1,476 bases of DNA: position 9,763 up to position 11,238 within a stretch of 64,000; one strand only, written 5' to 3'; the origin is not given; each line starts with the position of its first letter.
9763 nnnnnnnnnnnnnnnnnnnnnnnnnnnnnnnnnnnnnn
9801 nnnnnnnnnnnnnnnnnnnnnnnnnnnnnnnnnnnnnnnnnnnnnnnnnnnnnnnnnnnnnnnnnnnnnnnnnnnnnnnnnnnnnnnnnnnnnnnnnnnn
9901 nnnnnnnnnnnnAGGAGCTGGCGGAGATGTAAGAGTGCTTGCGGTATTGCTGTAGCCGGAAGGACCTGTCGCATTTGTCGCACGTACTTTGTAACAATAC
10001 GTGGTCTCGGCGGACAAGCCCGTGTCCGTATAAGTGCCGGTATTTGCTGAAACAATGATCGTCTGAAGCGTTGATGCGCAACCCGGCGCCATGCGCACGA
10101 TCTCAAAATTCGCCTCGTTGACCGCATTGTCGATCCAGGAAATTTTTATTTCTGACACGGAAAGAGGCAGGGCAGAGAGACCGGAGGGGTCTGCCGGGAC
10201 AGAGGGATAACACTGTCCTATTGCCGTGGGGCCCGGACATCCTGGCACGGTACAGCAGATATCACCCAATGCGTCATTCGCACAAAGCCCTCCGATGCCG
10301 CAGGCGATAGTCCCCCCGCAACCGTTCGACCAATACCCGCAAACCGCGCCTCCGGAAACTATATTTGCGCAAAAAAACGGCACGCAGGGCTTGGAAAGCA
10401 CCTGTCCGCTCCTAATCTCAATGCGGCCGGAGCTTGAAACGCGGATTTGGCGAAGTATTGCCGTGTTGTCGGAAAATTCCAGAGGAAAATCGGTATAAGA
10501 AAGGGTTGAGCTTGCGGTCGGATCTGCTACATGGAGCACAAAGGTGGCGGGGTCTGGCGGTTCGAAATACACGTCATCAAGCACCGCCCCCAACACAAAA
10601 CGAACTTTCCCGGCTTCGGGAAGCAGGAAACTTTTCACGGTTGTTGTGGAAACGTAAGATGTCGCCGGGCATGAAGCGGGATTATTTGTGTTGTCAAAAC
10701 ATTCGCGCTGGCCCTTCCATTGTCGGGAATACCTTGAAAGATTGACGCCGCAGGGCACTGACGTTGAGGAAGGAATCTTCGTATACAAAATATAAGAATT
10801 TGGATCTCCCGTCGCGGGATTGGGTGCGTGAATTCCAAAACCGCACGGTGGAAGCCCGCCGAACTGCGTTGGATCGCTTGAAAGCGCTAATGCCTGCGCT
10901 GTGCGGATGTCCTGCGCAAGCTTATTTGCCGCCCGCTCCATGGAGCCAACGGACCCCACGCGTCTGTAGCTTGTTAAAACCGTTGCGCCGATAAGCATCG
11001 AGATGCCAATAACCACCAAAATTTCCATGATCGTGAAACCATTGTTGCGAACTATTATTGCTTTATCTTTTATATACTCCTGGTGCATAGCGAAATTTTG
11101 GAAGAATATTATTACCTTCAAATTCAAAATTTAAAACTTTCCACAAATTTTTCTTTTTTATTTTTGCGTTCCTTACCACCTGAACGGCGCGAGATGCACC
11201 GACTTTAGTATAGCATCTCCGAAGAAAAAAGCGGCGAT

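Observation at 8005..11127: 1040-aa protein fusing a type IV prepilin N-terminus to multiple FN3 repeats; candidate pilus tip adhesin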

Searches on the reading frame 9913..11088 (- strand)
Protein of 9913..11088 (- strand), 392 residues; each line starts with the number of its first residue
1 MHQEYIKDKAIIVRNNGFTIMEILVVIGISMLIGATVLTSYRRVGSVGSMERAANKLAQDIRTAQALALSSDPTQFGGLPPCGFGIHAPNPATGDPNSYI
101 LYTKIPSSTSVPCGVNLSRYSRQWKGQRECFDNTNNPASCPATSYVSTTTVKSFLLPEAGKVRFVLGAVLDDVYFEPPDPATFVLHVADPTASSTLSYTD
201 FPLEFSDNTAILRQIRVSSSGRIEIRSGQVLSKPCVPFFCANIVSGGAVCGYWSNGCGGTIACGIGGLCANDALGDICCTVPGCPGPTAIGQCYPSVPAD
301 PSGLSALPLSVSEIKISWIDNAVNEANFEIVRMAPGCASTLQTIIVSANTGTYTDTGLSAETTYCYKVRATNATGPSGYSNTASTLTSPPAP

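Call 47: predict_structure(alignment_id=A4)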
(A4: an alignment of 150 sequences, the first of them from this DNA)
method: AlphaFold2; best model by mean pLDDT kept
length: 392 residues; sequences in the alignment: 150
mean_pLDDT: 78.3   pTM: 0.60
mean pLDDT of the five models: 78.3, 78.2, 78.2, 77.8, 76.4
residues with pLDDT >= 90: 147; 70-90: 115; 50-70: 96; < 50: 34
segments of 3 or more residues with pLDDT < 50: 230-235, 274-277, 284-292, 383-388
pLDDT, mean of each block of 10 residues (from residue 1): 60 77 97 94 87 97 96 86 94 93 88 68 72 57 76 94 86 92 79 70 93 94 81 49 57 61 55 49 46 65 88 89 86 86 88 88 86 84 50 50
secondary structure, 60 per line:
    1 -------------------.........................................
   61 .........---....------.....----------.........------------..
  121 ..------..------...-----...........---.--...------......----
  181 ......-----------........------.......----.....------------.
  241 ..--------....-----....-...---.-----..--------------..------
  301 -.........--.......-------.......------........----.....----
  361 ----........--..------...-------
elements in order: H20-69 H73-76 E83-87 E98-106 H119-122 E145-155 E162-164 E171-176 E181-186 E198-205 E212-218 E223-227 E251-254 E260-263 E302-310 E313-319 E327-333 E340-347 E352-356 E365-372

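Call 49: fold_search(model_id=the predicted structure, library=pdb)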
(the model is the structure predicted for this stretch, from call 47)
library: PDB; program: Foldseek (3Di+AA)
matches with E <= 10: 1930; with E <= 0.001: 456
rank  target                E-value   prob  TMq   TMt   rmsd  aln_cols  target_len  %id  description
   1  6tpu_B                1.0e-06  1.00  0.21  0.40  16.5       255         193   11  Crystal structures of FNIII domain three and four of the human leucocyte common antigen-related protein, LAR (released 2020-05-13)
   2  7mro                  1.5e-06  1.00  0.20  0.25  17.5       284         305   13  Zebrafish CNTN4 FN1-FN3 domains (released 2022-01-05)
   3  6x38                  1.6e-06  1.00  0.20  0.72   3.7        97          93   24  Crystal structure of the FN5 domain of Drosophila Lar (released 2021-05-26)
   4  7y6e_A                1.7e-06  1.00  0.22  0.41  15.6       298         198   13  Crystal structure of sDscam FNIII23 domains, isoform Beta2v6 (released 2023-05-24)
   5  2edy_MODEL_1_A        1.8e-06  1.00  0.20  0.67   3.7       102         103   26  Solution structures of the fn3 domain of human receptor-type tyrosine-protein phosphatase F (released 2007-08-21)
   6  2xyc                  2.3e-06  1.00  0.22  0.29  16.6       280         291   12  CRYSTAL STRUCTURE OF NCAM2 IGIV-FN3I (released 2011-02-23)
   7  3n1g_D                2.6e-06  1.00  0.22  0.78   3.0       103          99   18  Crystal structure of DhhN bound to BOCFn3 (released 2010-06-02)
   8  7mrs_A                2.6e-06  1.00  0.20  0.26  14.1       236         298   15  Zebrafish CNTN4 APPb complex (released 2022-01-05)
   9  6gvk_A                2.6e-06  1.00  0.20  0.37  16.4       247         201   15  Second pair of Fibronectin type III domains of integrin beta4 (T1663R mutant) bound to the bullous pemphigoid antigen  (released 2019-03-20)
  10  1x4y_MODEL_1_A        2.9e-06  1.00  0.22  0.67   4.0       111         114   19  Solution structure of the 3rd fibronectin type III domain from mouse biregional cell adhesion molecule-related (released 2005-11-15)
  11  4n68                  3.0e-06  1.00  0.21  0.77   3.2        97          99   27  Crystal structure of an internal FN3 domain from human Contactin-5 [PSI-NYSGRC-005804] (released 2013-10-30)
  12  6pog_A                3.0e-06  1.00  0.20  0.68   4.1       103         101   23  Crystal structure of the NELL2 EGF1-6-Robo3 FN1 complex (released 2020-05-06)
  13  6tpu_A                3.8e-06  1.00  0.21  0.41  15.5       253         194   11  Crystal structures of FNIII domain three and four of the human leucocyte common antigen-related protein, LAR (released 2020-05-13)
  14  2nzi_A                3.8e-06  1.00  0.20  0.26  22.2       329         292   10  Crystal structure of domains A168-A170 from titin (released 2007-02-13)
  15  8oiy_E                4.0e-06  1.00  0.19  0.67   4.6       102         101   24  Crystal structure of the R15908H missense variant of titin domain Fn3-3 (released 2023-08-23)
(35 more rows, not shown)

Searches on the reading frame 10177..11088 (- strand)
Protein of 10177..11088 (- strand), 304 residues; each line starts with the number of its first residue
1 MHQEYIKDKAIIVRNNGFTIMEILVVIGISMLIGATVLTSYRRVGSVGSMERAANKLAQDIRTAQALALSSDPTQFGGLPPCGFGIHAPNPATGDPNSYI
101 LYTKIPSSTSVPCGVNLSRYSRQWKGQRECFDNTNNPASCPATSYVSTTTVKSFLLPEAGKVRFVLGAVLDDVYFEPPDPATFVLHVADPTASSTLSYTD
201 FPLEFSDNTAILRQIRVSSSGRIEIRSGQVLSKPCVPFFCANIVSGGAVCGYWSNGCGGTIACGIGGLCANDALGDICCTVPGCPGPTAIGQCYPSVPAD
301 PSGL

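Call 23: find_related_loci(query=A1, collection=genome_contigs, flank=8000)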
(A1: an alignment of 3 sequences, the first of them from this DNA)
Query A1 (304 aa) in genome_contigs; peptide patterns used: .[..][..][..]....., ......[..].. (x = any residue, [..] = any of these).
600 stretches matched a pattern (row limit reached: there are more); 11 encode a relative of the query (tblastn E <= 1e-3); 11 distinct loci.
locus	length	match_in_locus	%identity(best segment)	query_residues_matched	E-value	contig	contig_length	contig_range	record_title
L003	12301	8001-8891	46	13-304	5e-87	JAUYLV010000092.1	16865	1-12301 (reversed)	MAG: bacterium isolate C24_metabat.bin.54 C24_k141_566513, whole genome shotgun sequence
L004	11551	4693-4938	43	17-102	5e-14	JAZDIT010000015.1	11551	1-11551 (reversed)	MAG: Patescibacteria group bacterium isolate MEGAHIT-group-0.42 k141_2280775, whole genome shotgun sequence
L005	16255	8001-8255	40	17-102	1e-12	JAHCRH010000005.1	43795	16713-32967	MAG: Patescibacteria group bacterium isolate CR_Bin_053 NODE_5_length_43795_cov_12.140263, whole genome shotgun sequence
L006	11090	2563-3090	27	10-197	8e-13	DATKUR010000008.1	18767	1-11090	MAG TPA_asm: Candidatus Humimicrobiaceae bacterium isolate SMAG_U14112 k141_2754299, whole genome shotgun sequence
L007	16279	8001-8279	34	13-102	6e-13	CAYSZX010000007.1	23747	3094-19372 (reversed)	MAG TPA_asm: uncultured Candidatus Saccharibacteria bacterium isolate SRP141376_co2_365 genome assembly, contig: NODE_44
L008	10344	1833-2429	26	12-230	8e-12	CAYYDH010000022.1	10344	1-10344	MAG TPA_asm: uncultured Candidatus Saccharibacteria bacterium isolate SRP178699_co1_472 genome assembly, contig: NODE_88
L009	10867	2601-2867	38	12-102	1e-11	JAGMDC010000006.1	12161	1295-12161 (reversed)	MAG: Candidatus Parcubacteria bacterium isolate RS_17_37 ZL495.bin.37.fa_6, whole genome shotgun sequence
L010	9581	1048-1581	25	17-240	1e-10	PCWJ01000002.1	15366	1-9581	MAG: Candidatus Nealsonbacteria bacterium CG11_big_fil_rev_8_21_14_0_20_37_68 CG11_8_21_14_0.20_scaffold_3746_c, whole g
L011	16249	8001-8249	40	14-102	4e-10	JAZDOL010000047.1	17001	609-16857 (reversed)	MAG: bacterium isolate MEGAHIT-group-0.771 k141_5854226, whole genome shotgun sequence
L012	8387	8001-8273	38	9-102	6e-8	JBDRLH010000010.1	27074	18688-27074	MAG: Parcubacteria group bacterium isolate MEGAHIT-group-1.765 k141_940408, whole genome shotgun sequence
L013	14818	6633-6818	47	11-72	7e-8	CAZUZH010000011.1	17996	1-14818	MAG TPA_asm: uncultured Candidatus Saccharibacteria bacterium isolate binchicken_co34_474 genome assembly, contig: NODE_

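Call 65: find_related_loci(query=A1, collection=metagenome_contigs, flank=8000)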
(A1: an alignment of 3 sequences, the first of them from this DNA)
Query A1 (304 aa) in metagenome_contigs; peptide patterns used: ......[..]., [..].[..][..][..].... (x = any residue, [..] = any of these).
512 stretches matched a pattern; 113 encode a relative of the query (tblastn E <= 1e-3); the best 80 are kept; 80 distinct loci.
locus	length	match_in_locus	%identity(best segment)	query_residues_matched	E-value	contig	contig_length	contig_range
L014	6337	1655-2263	29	10-226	7e-21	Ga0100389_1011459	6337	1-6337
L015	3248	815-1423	29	10-226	1e-20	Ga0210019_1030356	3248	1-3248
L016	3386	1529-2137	29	10-226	1e-20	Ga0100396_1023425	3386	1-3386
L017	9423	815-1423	29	10-226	2e-20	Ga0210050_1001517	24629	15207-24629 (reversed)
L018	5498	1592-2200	29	10-226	2e-20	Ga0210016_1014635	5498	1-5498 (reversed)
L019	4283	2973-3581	29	10-226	1e-20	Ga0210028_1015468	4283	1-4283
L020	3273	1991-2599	28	10-226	2e-20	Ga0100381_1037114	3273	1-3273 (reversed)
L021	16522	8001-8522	30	15-225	9e-18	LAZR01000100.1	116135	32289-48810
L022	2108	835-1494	29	12-226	1e-17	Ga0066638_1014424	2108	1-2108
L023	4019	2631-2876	43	15-102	1e-16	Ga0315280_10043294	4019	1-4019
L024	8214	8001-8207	46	15-83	1e-15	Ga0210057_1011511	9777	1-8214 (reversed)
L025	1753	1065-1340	41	12-102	1e-15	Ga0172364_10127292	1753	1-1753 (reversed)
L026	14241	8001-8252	45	17-105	3e-15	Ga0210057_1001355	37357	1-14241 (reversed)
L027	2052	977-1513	28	18-226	2e-15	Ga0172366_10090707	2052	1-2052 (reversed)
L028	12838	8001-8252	45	17-105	3e-15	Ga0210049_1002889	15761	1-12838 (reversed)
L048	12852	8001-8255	38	17-105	7e-13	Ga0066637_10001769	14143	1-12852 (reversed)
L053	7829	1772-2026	38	17-105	1e-12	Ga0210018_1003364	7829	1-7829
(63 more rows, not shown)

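Call 67: search_protein_families(library=pfam, proteins=[L053:1745-3103:+, L048:7974-9080:+], max_evalue=0.01)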
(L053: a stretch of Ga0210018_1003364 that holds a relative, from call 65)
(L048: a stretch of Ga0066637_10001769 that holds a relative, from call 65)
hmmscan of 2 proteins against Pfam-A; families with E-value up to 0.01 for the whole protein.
L053:1745-3103:+ (452 aa): 3 families
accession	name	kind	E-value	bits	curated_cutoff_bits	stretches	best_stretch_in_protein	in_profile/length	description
PF18998.6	Flg_new_2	-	3.6e-33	113.8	23.6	3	354-431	1-71/73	Divergent InlB B-repeat domain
PF07963.17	N_methyl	-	0.00013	21.8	21.2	1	10-31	6-27/27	Prokaryotic N-terminal methylation motif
PF09479.16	Flg_new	-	0.00023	21.7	27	0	210-263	8-64/65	Listeria-Bacteroides repeat domain (List_Bact_rpt)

L048:7974-9080:+ (368 aa): 2 families
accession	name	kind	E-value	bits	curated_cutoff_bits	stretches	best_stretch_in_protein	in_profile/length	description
PF18998.6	Flg_new_2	-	7e-23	80.8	23.6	2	270-347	1-71/73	Divergent InlB B-repeat domain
PF07963.17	N_methyl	-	0.00011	22.1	21.2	1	10-31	6-27/27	Prokaryotic N-terminal methylation motif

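Call 89: find_homologous_proteins(query=A1, max_evalue=1e-10)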
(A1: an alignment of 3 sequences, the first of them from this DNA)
Query A1 (3 sequences) (304 aa, profile of the alignment): 30 proteins with E <= 1e-10 among 8000 candidates.
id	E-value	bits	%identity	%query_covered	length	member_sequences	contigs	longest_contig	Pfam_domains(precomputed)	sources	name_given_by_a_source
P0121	4.2e-98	347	52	93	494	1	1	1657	PF00041.28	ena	-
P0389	1.7e-17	82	29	69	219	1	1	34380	PF07963.18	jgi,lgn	jgi:prepilin-type N-terminal cleavage/methylation domain-containing protein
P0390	6.5e-17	80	47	25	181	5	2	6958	PF07963.18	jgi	jgi:prepilin-type N-terminal cleavage/methylation domain-containing protein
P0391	1.2e-16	79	32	56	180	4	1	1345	PF07963.18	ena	-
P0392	7.8e-15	73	44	29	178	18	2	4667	PF07963.18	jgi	-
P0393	1.3e-14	72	29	70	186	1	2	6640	PF07963.18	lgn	-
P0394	3.8e-14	71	30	70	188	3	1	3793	-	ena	-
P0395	4.8e-14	70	29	74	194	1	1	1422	PF07963.18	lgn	-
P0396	1.9e-13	68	30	69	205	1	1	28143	PF07963.18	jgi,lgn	jgi:prepilin-type N-terminal cleavage/methylation domain-containing protein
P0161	2.7e-13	68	25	70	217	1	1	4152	-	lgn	-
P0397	6.5e-13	67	29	69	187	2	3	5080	PF07963.18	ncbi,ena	-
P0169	9.1e-13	66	28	71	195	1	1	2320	PF07963.18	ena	-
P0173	1.0e-12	66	29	55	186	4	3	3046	PF07963.18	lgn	-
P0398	1.4e-12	66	27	69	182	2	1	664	PF07963.18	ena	-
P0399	2.4e-12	65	33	70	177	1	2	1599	PF07963.18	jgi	jgi:prepilin-type N-terminal cleavage/methylation domain-containing protein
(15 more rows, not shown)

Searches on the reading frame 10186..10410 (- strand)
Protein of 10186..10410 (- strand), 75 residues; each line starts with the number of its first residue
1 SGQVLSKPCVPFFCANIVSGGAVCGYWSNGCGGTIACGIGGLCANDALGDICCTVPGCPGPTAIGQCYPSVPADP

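Call 41: search_protein_families(library=pfam, proteins=[window:10198-10392:-], max_evalue=1)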
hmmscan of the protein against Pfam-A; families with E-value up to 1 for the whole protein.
seq(65 aa): 1 family
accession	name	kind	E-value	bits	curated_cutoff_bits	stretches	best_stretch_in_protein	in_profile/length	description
PF19046.5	GM130_C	-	0.33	11.2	23.5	1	1-8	30-37/46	GM130 C-terminal binding motif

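Call 58: search_protein_families(library=ncbifam, proteins=[window:10186-10410:-], max_evalue=10)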
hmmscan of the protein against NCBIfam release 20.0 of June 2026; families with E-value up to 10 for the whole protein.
seq(75 aa): 0 families

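Call 59: search_solved_structures(query=window:10186-10410:-, max_evalue=10)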
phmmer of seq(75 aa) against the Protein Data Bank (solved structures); distinct sequences matched with E-value up to 10: 3.
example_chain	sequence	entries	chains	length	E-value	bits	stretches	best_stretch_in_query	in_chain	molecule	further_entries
8bg5_A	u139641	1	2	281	0.11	16.1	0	8-66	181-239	pT1631 single-chain Fv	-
8e99_E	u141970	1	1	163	1.1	12.9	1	10-41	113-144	Nanobody 4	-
5gry_G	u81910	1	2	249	2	12.1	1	9-68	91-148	diabody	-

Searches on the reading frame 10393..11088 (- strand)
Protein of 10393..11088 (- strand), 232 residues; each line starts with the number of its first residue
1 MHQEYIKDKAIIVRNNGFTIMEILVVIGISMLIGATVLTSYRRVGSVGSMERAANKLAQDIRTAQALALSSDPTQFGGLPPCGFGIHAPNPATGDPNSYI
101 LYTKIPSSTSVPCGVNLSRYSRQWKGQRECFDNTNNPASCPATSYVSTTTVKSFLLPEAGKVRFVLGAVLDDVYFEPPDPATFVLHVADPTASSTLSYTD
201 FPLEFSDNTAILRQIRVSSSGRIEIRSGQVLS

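Call 29: search_protein_representatives(alignment_id=A2)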
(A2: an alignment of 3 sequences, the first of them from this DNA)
Query: 3 sequences, 242 profile positions. Proteins with E-value up to 0.001 (for the whole library): 3277; up to 1e-10: 269; up to 1e-30: 3. The best 150 are listed.
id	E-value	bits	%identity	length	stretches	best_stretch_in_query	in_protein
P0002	4.1e-133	458.6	-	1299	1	1-242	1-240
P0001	1.0e-117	408.2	-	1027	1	12-242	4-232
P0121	3.6e-72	259.1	-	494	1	38-242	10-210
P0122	5.8e-27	111.0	-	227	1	21-238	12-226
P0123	7.8e-19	84.4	-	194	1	21-235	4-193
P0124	4.7e-18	81.9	-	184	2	21-125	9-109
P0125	6.5e-18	81.4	-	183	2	24-115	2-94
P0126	7.4e-18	81.2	-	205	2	17-134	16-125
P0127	1.5e-17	80.2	-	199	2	21-130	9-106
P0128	1.9e-17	79.8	-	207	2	23-122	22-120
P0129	1.0e-16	77.5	-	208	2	6-122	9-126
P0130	1.8e-16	76.7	-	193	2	17-113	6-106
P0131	2.4e-16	76.2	-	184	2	22-127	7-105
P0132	3.1e-16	75.9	-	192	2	20-113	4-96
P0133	3.1e-16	75.9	-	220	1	13-235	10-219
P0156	1.8e-14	70.1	-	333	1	23-238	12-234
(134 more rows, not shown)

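Call 33: search_solved_structures(query=A3, max_evalue=1)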
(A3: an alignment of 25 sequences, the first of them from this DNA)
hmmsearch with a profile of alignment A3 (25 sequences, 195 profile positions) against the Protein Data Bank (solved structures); distinct sequences matched with E-value up to 1: 24.
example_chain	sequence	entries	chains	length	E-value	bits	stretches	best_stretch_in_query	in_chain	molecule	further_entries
7tgg_A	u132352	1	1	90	4.7e-09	39.3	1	6-70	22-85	Geopilin domain 1 protein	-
9egp_A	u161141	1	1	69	2e-08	37.3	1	7-51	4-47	Geopilin domain 1 protein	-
9laa_A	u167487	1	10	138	2.8e-08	36.8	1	5-62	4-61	Type IV pilin protein PilA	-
2m7g_A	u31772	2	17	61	1.2e-06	31.5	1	14-70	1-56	Geopilin domain 1 protein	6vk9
6gv9_A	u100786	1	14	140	6.9e-06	29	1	14-49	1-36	Prepilin peptidase-dependent protein D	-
8tj2_C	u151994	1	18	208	3.2e-05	26.9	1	14-73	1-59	Type IV major pilin protein PilA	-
1oqw_A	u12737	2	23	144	4.2e-05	26.5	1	14-45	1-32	Fimbrial protein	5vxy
9lab_B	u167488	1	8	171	0.00017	24.5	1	8-41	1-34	MSHA major pilin subunit MshA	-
8tum_e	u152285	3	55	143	0.00018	24.4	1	14-44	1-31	Type IV major pilin protein PilA | Pilin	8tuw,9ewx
8tob_GA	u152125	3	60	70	0.0004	23.3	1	15-49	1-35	Fimbrial protein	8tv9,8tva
8pfb_G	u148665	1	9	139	0.00048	23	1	14-54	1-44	Type IV pilin PilE1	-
8p3b_A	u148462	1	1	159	0.00053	22.9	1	14-47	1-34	Fimbrial protein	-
5wda_A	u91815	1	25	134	0.0006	22.7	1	14-54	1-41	General secretion pathway protein G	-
6xxd_A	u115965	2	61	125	0.00062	22.7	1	14-50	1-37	PilA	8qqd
1ay2_A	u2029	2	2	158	0.00063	22.6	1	14-47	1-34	TYPE 4 PILIN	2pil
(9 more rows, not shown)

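Call 34: search_protein_families(library=pfam, alignment_id=A3, max_evalue=0.1)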
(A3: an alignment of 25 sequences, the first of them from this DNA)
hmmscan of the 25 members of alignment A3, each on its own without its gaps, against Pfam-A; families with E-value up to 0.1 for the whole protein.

A. member 1, seq(232 aa): 1 family
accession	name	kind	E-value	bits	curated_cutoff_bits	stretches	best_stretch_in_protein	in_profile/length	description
PF07963.17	N_methyl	-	0.006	16.6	21.2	1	14-37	3-26/27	Prokaryotic N-terminal methylation motif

B. families by the number of members that match (of 25 scanned): 13 families
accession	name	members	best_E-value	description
PF07963.17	N_methyl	25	1e-08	Prokaryotic N-terminal methylation motif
PF12019.13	GspH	4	4.1e-05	Type II transport protein GspH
PF22026.2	Alpha-amylase_C_2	1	0.0041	Alpha-amylase C-terminal domain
PF01833.30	TIG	1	0.021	IPT/TIG domain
PF12842.12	DUF3819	1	0.023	CCR4-Not complex, Not1 subunit, domain of unknown function DUF3819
PF06653.16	Claudin_3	1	0.026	Tight junction protein, Claudin-like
PF05568.16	ASFV_J13L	1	0.028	African swine fever virus J13L protein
PF09256.16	BaffR-Tall_bind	1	0.033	BAFF-R, TALL-1 binding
PF03579.19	SHP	1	0.034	Small hydrophobic protein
PF17159.10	MASE3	1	0.04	Membrane-associated sensor domain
PF14242.11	DUF4342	1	0.045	Domain of unknown function (DUF4342)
PF25686.1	Betaherpes_U91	1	0.071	Betaherpesvirus U91 protein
PF25463.1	DUF7899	1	0.093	Domain of unknown function (DUF7899)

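Call 67: search_protein_families(library=pfam, proteins=[P0156], max_evalue=0.01)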
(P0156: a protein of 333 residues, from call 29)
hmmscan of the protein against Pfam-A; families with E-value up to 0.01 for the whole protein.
P0156 (333 aa): 4 families
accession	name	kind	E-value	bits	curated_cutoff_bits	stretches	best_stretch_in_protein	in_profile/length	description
PF16403.11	Bact_surface_Ig-like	-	1.8e-14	54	27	1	274-330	15-70/71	Bacterial surface protein, Ig-like domain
PF07963.17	N_methyl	-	0.0012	18.7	21.2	1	13-34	5-26/27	Prokaryotic N-terminal methylation motif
PF02494.22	HYR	-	0.0017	19.1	21.7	1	252-323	2-73/81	HYR domain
PF18981.6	InlK_D3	-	0.0035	17.8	25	1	298-327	41-70/75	Internalin K domain (D3/D4)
